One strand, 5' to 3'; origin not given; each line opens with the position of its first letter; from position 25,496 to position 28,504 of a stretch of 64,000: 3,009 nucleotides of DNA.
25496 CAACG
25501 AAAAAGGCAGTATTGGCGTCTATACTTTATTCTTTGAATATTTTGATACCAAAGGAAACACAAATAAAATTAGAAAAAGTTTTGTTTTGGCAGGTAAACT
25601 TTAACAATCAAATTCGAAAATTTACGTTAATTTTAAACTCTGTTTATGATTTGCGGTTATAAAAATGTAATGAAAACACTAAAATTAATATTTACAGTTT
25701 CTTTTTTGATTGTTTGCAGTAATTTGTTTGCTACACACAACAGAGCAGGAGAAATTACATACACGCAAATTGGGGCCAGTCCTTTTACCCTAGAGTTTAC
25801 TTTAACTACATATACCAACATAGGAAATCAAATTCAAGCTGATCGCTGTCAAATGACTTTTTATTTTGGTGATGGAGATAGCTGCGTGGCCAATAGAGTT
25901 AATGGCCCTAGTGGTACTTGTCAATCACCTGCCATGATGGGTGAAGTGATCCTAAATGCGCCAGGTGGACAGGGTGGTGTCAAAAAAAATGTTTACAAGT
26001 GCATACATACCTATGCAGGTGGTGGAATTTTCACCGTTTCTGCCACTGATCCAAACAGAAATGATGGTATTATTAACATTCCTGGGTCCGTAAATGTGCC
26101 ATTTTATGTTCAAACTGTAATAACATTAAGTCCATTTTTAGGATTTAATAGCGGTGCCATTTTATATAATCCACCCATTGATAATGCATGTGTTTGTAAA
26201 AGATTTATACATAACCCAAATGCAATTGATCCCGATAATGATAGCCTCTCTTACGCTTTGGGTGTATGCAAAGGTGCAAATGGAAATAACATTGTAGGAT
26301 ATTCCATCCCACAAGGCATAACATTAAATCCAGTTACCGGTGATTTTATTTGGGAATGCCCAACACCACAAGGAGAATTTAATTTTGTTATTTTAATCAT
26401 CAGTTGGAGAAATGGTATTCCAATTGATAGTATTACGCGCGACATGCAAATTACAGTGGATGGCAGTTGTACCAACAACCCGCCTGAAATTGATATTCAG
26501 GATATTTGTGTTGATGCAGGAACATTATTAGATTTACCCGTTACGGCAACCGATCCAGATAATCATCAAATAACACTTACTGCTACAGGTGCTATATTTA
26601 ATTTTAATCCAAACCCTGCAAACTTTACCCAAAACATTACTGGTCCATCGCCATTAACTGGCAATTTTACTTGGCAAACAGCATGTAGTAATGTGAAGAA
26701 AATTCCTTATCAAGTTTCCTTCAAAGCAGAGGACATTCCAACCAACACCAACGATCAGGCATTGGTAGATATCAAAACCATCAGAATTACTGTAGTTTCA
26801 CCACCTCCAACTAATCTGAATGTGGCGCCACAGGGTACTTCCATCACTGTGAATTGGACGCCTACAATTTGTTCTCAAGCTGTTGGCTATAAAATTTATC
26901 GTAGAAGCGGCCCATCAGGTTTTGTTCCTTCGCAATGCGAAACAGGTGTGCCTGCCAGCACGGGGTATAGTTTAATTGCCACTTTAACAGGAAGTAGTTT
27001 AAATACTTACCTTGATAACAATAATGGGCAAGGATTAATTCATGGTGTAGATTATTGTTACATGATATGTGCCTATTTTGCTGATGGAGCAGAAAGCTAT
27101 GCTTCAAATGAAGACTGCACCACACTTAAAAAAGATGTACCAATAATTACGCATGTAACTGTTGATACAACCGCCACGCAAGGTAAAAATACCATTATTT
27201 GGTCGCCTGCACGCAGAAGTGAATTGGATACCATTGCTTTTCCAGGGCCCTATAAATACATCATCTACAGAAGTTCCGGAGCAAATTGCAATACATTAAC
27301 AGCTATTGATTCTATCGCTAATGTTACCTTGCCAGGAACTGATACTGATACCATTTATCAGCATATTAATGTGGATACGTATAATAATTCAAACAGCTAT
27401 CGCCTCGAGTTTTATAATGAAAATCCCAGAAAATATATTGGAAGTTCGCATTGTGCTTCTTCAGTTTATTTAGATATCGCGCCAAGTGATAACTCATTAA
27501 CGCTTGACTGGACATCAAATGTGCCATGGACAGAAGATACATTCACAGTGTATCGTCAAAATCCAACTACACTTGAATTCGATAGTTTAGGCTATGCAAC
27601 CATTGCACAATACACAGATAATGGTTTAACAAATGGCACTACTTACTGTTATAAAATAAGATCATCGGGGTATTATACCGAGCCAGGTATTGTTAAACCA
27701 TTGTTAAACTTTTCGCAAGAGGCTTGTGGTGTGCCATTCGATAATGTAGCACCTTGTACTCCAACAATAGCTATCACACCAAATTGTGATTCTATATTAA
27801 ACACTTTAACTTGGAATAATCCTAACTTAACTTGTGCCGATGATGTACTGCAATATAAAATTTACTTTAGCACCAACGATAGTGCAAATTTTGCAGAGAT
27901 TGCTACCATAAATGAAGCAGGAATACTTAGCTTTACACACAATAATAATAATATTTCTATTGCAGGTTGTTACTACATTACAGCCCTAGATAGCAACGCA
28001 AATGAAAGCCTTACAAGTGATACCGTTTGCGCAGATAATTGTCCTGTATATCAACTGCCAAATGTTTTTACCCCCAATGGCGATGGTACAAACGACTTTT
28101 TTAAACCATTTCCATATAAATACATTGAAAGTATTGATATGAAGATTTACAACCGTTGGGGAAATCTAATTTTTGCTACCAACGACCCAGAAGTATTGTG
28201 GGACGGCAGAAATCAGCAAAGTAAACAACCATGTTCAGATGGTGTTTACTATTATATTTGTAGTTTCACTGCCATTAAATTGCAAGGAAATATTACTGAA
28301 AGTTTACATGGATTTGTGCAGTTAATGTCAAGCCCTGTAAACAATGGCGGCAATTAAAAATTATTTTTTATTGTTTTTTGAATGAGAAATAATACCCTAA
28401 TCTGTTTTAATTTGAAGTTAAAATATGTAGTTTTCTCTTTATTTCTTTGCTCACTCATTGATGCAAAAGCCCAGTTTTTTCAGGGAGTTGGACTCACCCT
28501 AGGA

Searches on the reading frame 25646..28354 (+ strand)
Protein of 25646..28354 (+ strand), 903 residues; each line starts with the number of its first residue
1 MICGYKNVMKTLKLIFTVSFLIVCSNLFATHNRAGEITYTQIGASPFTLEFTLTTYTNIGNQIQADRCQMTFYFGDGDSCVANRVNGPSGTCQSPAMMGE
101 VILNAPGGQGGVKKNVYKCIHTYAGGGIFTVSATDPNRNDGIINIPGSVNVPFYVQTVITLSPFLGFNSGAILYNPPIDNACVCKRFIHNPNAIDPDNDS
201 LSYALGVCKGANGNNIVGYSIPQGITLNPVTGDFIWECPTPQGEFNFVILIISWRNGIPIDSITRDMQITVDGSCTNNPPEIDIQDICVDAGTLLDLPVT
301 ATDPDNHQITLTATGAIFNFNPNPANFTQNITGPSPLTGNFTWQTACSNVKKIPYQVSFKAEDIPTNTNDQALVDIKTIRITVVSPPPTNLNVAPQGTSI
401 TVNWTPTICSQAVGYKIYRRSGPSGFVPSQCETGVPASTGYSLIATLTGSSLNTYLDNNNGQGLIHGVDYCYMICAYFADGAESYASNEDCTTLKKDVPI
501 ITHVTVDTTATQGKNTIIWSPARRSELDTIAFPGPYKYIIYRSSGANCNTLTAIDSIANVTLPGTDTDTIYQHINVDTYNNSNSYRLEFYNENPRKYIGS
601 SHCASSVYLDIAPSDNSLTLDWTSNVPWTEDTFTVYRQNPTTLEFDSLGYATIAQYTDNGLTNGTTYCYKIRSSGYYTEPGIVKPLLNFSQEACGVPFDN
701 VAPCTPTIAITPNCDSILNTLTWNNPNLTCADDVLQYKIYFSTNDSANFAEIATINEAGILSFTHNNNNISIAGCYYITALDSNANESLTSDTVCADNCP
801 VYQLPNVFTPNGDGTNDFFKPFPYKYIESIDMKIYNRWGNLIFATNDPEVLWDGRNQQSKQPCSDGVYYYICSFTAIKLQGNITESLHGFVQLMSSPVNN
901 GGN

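Call 29: search_protein_families(library=pfam, proteins=[window:25646-28354:+], max_evalue=0.001)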
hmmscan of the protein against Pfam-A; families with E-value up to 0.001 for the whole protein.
window:25646-28354:+ (903 aa): 2 families
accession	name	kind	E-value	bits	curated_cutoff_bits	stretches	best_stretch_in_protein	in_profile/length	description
PF13585.12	CHU_C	-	9.5e-19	67.8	27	1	803-892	2-85/86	CHU_C Type IX secretion signal domain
PF00041.27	fn3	-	4e-05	24.2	25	0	387-450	2-46/84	Fibronectin type III domain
